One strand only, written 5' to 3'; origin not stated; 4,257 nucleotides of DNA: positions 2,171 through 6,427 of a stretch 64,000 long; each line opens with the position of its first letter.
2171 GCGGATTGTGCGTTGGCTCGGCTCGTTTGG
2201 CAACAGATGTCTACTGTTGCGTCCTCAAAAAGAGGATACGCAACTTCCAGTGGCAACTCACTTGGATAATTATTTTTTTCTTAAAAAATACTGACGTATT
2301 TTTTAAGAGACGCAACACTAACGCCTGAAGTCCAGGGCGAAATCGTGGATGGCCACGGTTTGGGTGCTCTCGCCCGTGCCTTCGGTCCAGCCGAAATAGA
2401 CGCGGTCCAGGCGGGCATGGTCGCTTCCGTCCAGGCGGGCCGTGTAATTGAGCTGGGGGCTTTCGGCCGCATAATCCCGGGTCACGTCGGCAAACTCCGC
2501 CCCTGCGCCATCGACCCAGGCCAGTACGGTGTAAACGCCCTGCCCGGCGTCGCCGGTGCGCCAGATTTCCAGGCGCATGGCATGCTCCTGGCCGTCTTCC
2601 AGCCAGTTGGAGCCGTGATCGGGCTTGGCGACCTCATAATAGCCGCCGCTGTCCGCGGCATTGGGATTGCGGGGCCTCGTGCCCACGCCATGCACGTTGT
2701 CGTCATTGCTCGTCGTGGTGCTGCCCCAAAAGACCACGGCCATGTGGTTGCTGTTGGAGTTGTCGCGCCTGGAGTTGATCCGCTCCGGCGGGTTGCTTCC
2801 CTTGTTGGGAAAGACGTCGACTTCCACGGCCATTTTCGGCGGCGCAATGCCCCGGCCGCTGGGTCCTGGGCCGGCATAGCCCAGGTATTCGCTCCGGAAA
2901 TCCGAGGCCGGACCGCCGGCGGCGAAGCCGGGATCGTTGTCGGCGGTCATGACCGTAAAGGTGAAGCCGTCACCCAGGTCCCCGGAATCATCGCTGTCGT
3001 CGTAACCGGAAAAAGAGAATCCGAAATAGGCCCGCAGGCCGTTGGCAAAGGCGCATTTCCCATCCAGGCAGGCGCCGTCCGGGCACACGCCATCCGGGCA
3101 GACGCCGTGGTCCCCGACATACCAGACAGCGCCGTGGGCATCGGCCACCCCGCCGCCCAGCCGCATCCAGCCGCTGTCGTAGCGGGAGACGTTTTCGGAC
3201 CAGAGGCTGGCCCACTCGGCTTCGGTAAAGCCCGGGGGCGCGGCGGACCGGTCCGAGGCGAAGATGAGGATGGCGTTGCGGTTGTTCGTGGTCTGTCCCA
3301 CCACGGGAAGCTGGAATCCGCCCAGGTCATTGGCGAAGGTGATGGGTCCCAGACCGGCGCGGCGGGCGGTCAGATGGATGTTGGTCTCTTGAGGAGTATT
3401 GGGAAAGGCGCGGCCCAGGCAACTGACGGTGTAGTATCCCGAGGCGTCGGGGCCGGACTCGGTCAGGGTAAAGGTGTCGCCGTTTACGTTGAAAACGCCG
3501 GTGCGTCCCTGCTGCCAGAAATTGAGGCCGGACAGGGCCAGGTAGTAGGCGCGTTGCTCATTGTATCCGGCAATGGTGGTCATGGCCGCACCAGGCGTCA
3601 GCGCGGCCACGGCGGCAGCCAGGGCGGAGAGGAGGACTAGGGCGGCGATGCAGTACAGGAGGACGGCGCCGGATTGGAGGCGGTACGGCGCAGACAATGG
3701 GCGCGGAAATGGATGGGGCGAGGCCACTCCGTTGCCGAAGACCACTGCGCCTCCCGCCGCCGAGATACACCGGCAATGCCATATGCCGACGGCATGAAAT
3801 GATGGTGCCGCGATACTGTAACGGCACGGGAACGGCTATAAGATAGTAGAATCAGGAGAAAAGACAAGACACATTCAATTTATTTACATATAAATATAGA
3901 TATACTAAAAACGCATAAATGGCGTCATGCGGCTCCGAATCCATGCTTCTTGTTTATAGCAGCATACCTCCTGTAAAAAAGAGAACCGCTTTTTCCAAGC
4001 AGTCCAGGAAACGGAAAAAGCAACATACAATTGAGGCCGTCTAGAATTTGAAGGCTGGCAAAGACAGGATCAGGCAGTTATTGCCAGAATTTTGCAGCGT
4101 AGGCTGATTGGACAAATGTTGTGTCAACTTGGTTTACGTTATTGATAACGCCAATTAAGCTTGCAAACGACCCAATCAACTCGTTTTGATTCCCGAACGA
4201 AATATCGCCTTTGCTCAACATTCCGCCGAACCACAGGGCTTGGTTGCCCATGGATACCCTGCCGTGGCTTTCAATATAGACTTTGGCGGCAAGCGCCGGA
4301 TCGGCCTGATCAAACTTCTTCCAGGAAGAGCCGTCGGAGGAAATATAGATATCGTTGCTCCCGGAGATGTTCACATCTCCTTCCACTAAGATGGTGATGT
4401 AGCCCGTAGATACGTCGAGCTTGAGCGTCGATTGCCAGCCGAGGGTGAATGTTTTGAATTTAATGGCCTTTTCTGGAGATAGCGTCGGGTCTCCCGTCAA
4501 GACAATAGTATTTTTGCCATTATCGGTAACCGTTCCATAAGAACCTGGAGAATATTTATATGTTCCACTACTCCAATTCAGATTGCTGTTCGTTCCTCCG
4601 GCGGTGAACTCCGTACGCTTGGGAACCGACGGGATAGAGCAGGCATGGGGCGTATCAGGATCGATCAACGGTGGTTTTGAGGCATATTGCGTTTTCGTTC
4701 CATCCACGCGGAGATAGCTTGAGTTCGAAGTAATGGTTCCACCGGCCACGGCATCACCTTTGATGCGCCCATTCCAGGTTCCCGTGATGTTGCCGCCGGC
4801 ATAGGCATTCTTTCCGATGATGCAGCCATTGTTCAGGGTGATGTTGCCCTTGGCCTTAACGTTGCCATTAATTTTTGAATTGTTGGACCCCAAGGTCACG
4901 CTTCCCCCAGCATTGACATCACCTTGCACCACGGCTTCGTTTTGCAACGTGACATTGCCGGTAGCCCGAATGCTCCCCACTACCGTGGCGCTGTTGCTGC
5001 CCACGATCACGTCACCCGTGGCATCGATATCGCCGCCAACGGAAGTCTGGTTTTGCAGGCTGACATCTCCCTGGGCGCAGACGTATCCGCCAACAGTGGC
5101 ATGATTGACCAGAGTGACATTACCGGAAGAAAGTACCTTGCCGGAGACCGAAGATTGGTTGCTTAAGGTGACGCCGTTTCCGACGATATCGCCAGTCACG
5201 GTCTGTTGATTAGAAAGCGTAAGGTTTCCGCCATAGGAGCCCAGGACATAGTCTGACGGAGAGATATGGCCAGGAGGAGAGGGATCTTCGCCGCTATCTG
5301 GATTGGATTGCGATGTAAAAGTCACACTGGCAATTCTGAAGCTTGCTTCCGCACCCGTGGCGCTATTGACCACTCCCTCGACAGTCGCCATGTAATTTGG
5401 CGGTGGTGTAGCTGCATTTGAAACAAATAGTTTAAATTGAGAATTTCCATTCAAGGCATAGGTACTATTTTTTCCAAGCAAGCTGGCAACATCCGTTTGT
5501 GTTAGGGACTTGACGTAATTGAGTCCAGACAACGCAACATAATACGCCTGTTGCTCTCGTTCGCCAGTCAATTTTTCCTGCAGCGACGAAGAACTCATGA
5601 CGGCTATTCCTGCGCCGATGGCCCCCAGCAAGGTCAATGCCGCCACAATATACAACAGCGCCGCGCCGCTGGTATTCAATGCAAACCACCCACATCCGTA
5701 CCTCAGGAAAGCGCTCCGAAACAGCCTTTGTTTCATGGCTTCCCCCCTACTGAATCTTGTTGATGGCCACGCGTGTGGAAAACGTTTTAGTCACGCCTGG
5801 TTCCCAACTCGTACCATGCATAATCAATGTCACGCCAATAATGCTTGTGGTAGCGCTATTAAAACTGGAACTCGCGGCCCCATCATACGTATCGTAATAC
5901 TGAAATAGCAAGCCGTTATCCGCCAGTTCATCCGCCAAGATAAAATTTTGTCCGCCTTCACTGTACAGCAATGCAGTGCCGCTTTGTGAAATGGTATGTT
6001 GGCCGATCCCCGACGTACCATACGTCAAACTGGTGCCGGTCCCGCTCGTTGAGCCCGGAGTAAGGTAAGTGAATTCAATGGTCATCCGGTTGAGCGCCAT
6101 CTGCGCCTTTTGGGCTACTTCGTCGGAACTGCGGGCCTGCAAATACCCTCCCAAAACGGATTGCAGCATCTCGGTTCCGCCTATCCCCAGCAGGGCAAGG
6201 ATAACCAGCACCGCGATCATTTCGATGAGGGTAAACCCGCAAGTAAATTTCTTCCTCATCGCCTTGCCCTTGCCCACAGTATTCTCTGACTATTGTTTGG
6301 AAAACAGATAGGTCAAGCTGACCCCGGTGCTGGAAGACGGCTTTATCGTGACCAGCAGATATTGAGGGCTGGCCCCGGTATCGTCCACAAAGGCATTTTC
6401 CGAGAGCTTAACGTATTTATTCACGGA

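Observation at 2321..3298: Pilus-anchored L-type-lectin-like domain: candidate carbohydrate-binding tip adhesin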

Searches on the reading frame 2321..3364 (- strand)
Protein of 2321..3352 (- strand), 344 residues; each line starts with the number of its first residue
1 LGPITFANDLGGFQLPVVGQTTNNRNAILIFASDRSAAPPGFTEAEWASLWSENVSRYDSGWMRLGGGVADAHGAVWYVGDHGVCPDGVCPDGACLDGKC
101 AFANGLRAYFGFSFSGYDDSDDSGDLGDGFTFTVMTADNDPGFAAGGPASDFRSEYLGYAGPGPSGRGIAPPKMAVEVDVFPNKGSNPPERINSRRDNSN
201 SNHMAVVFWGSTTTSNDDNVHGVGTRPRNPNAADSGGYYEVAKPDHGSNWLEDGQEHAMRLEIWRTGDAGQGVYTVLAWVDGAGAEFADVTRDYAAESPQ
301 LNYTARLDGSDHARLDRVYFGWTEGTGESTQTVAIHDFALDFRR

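Call 27: search_protein_families(library=pfam, proteins=[window:2321-3352:-], max_evalue=10)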
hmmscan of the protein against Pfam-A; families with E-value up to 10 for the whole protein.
window:2321-3352:- (344 aa): 0 families

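Call 44: search_solved_structures(query=A3, max_evalue=1, show_alignments=3)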
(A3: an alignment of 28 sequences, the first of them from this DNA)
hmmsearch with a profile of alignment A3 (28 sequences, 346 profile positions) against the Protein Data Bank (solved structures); distinct sequences matched with E-value up to 1: 7.
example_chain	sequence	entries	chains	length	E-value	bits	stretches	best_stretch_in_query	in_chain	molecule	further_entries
7elv_E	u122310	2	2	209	5.8e-05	25.8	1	106-187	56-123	legume lectin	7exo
2fmd_A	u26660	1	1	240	0.00074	22.1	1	94-181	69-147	Lectin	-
1rin_A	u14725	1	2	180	0.07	15.6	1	95-171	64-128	PEA LECTIN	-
1bzw_A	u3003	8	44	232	0.078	15.5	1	95-197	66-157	PROTEIN (PEANUT LECTIN) | Galactose-binding lectin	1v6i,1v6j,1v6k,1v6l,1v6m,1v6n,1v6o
1ciw_A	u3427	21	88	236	0.083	15.4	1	95-197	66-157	PROTEIN (PEANUT LECTIN) | LECTIN | Galactose-binding lectin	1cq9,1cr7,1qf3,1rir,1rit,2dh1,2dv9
1n3o_A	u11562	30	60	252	0.21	14.1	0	96-171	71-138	lectin PAL | lectin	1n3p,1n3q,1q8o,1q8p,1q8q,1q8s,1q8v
3ipv_A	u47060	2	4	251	0.39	13.2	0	93-194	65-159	Lectin alpha chain | Seed lectin alpha chain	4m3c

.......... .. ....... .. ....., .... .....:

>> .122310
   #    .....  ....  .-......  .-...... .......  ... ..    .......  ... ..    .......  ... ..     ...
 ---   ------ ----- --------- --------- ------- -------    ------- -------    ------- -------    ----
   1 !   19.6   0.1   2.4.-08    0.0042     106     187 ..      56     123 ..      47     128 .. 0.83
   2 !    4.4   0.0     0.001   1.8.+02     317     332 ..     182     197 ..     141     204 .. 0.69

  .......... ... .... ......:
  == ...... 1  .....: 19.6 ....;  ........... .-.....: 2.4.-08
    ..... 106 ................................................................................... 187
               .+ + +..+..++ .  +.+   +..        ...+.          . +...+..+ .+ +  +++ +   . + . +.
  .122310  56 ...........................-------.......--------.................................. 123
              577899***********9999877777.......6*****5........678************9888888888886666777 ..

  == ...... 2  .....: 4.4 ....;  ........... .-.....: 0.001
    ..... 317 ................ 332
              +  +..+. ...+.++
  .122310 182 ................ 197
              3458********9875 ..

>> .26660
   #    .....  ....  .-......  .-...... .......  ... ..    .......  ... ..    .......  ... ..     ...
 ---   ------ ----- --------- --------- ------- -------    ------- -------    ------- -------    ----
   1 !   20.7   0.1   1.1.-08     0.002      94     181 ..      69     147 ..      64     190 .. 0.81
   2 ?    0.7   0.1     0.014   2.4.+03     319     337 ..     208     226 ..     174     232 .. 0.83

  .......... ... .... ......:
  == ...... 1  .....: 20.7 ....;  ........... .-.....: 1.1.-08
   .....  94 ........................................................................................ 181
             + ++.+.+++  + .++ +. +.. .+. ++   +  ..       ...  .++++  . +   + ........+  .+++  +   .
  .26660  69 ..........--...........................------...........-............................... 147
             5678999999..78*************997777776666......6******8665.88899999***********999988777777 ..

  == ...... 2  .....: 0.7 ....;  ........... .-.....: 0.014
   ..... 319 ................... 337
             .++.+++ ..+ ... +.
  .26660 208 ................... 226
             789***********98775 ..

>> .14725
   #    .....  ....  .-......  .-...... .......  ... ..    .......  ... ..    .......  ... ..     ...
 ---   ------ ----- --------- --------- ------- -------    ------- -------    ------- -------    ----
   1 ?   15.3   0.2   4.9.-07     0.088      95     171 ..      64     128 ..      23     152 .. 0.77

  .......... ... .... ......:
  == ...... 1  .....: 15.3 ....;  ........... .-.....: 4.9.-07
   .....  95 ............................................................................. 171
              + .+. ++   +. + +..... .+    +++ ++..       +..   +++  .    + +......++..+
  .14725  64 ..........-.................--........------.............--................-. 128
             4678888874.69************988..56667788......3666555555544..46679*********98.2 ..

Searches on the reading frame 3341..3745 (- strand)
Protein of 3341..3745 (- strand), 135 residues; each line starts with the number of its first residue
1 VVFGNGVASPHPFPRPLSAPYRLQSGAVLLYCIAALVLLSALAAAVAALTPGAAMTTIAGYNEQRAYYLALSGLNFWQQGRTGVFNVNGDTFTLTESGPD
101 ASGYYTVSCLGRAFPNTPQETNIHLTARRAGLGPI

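Call 27: search_protein_families(library=pfam, proteins=[window:3341-3745:-], max_evalue=10)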
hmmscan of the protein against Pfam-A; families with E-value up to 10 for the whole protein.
window:3341-3745:- (135 aa): 0 families

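Call 36: predict_structure(alignment_id=A2)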
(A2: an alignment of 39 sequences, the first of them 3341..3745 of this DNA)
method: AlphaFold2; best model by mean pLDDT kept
length: 135 residues; sequences in the alignment: 39
mean_pLDDT: 85.4   pTM: 0.57
mean pLDDT of the five models: 85.4, 84.1, 83.6, 83.2, 82.8
residues with pLDDT >= 90: 89; 70-90: 17; 50-70: 27; < 50: 2
segments of 3 or more residues with pLDDT < 50: none
pLDDT, mean of each block of 10 residues (from residue 1): 55 59 74 97 93 76 95 95 96 96 96 95 96 61
secondary structure, 60 per line:
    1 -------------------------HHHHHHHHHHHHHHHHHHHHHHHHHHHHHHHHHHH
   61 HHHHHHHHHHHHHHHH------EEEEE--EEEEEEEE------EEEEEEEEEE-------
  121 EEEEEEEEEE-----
elements in order: H26-76 E83-87 E90-97 E104-113 E121-130

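Call 40: fold_search(model_id=the predicted structure, library=pdb)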
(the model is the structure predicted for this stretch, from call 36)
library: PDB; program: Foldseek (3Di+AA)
matches with E <= 10: 788; with E <= 0.001: 0
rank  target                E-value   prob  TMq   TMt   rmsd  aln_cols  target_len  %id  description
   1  7zkg_A                5.3e-02  0.96  0.29  0.17   4.0        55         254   13  C-Methyltransferase PsmD from Streptomyces griseofuscus with bound cofactor (crystal form 2) (released 2022-12-28)
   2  9icz_A                7.2e-02  0.91  0.27  0.14   3.9        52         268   17  C-Methyltransferase SeMT from Saccharopolyspora erythraea (released 2025-12-10)
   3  9icz_B                8.7e-02  0.98  0.29  0.16   3.5        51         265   14  C-Methyltransferase SeMT from Saccharopolyspora erythraea (released 2025-12-10)
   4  9a1f_R                1.0e-01  0.85  0.37  0.42   6.7       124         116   18  Integrative structure of the XcpGHIJK pseudo pilus filament model of a type II secretion system (released 2021-06-18)
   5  7zkh                  1.4e-01  0.89  0.30  0.16   3.8        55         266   13  C-Methyltransferase PsmD from Streptomyces griseofuscus with bound cofactor (crystal form 1) (released 2022-12-28)
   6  7zkg_B                1.5e-01  0.85  0.29  0.17   4.1        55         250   13  C-Methyltransferase PsmD from Streptomyces griseofuscus with bound cofactor (crystal form 2) (released 2022-12-28)
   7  7p2p_C                1.6e-01  0.41  0.22  0.18  17.0       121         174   12  Human Signal Peptidase Complex Paralog A (SPC-A) (released 2021-10-06)
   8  7zgt_A                1.7e-01  0.84  0.29  0.17   4.0        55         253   13  C-Methyltransferase PsmD from Streptomyces griseofuscus (apo form) (released 2022-12-28)
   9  8chv_D                1.7e-01  0.16  0.19  0.18   8.7        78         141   13  Crystal structure of human PURA (fragment Glu57-Glu212, PUR repeat I and II) R140P mutant (released 2024-02-21)
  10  4oqd_A                1.9e-01  0.66  0.27  0.17   3.5        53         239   15  Crystal structure of the tylM1 N,N-dimethyltransferase in complex with SAH and TDP-Qui3NMe2 (released 2014-02-26)
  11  1y8c                  2.1e-01  0.97  0.31  0.18   2.8        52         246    2  Crystal structure of a S-adenosylmethionine-dependent methyltransferase from Clostridium acetobutylicum ATCC 824 (released 2004-12-28)
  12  3d2l_A                2.2e-01  0.97  0.32  0.19   3.0        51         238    6  Crystal structure of SAM-dependent methyltransferase (ZP_00538691.1) from EXIGUOBACTERIUM SP. 255-15 at 1.90 A resolut (released 2008-05-20)
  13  9gdj_B                2.2e-01  0.95  0.31  0.16   3.9        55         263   13  C-Methyltransferase SgMT from Streptomyces griseoviridis (released 2025-02-19)
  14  7zgt_B                2.2e-01  0.94  0.32  0.18   3.7        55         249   11  C-Methyltransferase PsmD from Streptomyces griseofuscus (apo form) (released 2022-12-28)
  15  9gdj_A                2.3e-01  0.95  0.31  0.16   3.8        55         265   13  C-Methyltransferase SgMT from Streptomyces griseoviridis (released 2025-02-19)
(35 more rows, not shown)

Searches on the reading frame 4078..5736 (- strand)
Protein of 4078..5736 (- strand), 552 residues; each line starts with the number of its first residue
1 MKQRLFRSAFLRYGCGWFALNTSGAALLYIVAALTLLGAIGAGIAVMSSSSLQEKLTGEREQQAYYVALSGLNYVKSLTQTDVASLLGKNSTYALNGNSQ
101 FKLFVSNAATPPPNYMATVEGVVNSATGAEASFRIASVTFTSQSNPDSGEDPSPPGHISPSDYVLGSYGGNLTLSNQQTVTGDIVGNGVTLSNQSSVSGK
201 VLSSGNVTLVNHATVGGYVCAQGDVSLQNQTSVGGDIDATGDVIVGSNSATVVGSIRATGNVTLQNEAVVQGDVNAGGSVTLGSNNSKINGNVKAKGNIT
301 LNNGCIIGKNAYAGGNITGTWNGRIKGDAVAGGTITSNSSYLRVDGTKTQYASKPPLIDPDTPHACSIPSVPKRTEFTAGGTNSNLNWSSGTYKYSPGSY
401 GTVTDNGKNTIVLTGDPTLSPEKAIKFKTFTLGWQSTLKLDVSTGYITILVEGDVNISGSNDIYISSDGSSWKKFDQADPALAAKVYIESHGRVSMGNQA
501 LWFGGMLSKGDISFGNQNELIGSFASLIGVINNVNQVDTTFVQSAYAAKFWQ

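Call 3: search_protein_families(library=pfam, proteins=[window:4078-5736:-], max_evalue=1)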
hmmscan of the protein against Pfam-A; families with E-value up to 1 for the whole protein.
window:4078-5736:- (552 aa): 6 families
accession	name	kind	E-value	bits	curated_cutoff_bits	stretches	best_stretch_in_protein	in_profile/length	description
PF04519.19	Bactofilin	-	1.1e-05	26.1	27.9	2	191-277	3-83/98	Polymer-forming cytoskeletal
PF11999.13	Ice_binding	-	7.5e-05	22.9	28.7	2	185-231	159-206/208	Ice-binding-like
PF20597.4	pAdhesive_15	-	0.0035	17.7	23.8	1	259-416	13-141/254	Putative Ice-binding-like adhesive domain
PF23981.1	DUF7305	-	0.0042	17.5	27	1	435-470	60-93/185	Domain of unknown function (DUF7305)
PF03961.19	FapA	-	0.013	15.6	31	1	199-317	14-130/272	Flagellar Assembly Protein A beta solenoid domain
PF19721.4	DUF6215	-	0.079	13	27.1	1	29-103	9-91/135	Family of unknown function (DUF6215)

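Call 4: search_protein_families(library=ncbifam, proteins=[window:4078-5736:-], max_evalue=1)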
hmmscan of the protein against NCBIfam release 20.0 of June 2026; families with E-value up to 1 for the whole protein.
window:4078-5736:- (552 aa): 3 families
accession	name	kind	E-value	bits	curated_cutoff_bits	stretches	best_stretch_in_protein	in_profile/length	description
NF040481.1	YdcK_fam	equivalog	0.025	13.5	350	1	181-247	218-285/326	YdcK family protein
NF037980.1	T2SS_GspK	equivalog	0.059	12.9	130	1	23-82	2-61/307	type II secretion system minor pseudopilin GspK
NF001819.0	PRK00556.1-3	equivalog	0.39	10.1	273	0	198-307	87-192/197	septum site-determining protein MinC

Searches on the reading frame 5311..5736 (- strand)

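Call 27: search_protein_families(library=pfam, proteins=[window:5311-5736:-], max_evalue=10)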
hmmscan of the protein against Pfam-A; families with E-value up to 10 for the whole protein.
window:5311-5736:- (142 aa): 1 family
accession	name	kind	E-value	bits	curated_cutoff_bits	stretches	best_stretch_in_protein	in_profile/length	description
PF19721.4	DUF6215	-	0.025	14.6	27.1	1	29-105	9-93/135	Family of unknown function (DUF6215)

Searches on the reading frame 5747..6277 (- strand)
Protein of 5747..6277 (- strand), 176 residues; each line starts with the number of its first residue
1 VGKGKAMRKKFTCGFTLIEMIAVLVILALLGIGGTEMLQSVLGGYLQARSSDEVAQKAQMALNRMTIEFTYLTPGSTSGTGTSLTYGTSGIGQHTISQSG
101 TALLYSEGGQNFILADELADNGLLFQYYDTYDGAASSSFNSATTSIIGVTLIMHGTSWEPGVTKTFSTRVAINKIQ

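Call 3: search_protein_families(library=pfam, proteins=[window:5747-6277:-], max_evalue=1)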
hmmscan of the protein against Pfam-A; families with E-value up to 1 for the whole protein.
window:5747-6277:- (176 aa): 1 family
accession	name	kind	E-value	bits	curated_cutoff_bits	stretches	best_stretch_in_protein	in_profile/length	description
PF07963.17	N_methyl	-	1.5e-05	24.8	21.2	1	13-33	5-25/27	Prokaryotic N-terminal methylation motif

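Call 4: search_protein_families(library=ncbifam, proteins=[window:5747-6277:-], max_evalue=1)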
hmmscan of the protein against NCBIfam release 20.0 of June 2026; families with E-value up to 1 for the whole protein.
window:5747-6277:- (176 aa): 12 families
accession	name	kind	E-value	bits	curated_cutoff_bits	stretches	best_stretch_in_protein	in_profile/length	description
TIGR02532.1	IV_pilin_GFxxxE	domain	2.2e-05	24.1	16.3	1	13-31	2-20/24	prepilin-type N-terminal cleavage/methylation domain-containing protein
TIGR01711.1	gspJ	equivalog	0.00014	21.7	64.85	1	14-71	2-59/192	type II secretion system minor pseudopilin GspJ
NF041013.1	T4P_ComGE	equivalog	0.0037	17.3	49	1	14-70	5-61/83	competence type IV pilus minor pilin ComGE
TIGR02596.1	TIGR02596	subfamily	0.0093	16.1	70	1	15-62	1-52/196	Verru_Chthon cassette protein D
TIGR01710.1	typeII_sec_gspG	equivalog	0.011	15.7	88.85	1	14-30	2-18/134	type II secretion system major pseudopilin GspG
TIGR01708.2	typeII_sec_gspH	equivalog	0.016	15.2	80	1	14-30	3-19/169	type II secretion system minor pseudopilin GspH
TIGR02599.1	TIGR02599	subfamily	0.02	14.1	256.5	1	14-67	1-54/361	Verru_Chthon cassette protein C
NF040999.1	pilin_ComGC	equivalog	0.045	13.9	75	1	14-30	3-19/84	competence type IV pilus major pilin ComGC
NF007800.0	PRK10506.1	equivalog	0.049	13.4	158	1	12-39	8-35/163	prepilin peptidase-dependent protein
NF007862.0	PRK10574.1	equivalog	0.052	13.7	138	1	13-74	5-60/145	prepilin peptidase-dependent pilin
NF040982.1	ComGD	equivalog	0.1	13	70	1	14-36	3-25/139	competence type IV pilus minor pilin ComGD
NF041002.1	pilin_ComGF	equivalog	0.11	12.7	80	1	14-40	3-29/139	competence type IV pilus minor pilin ComGF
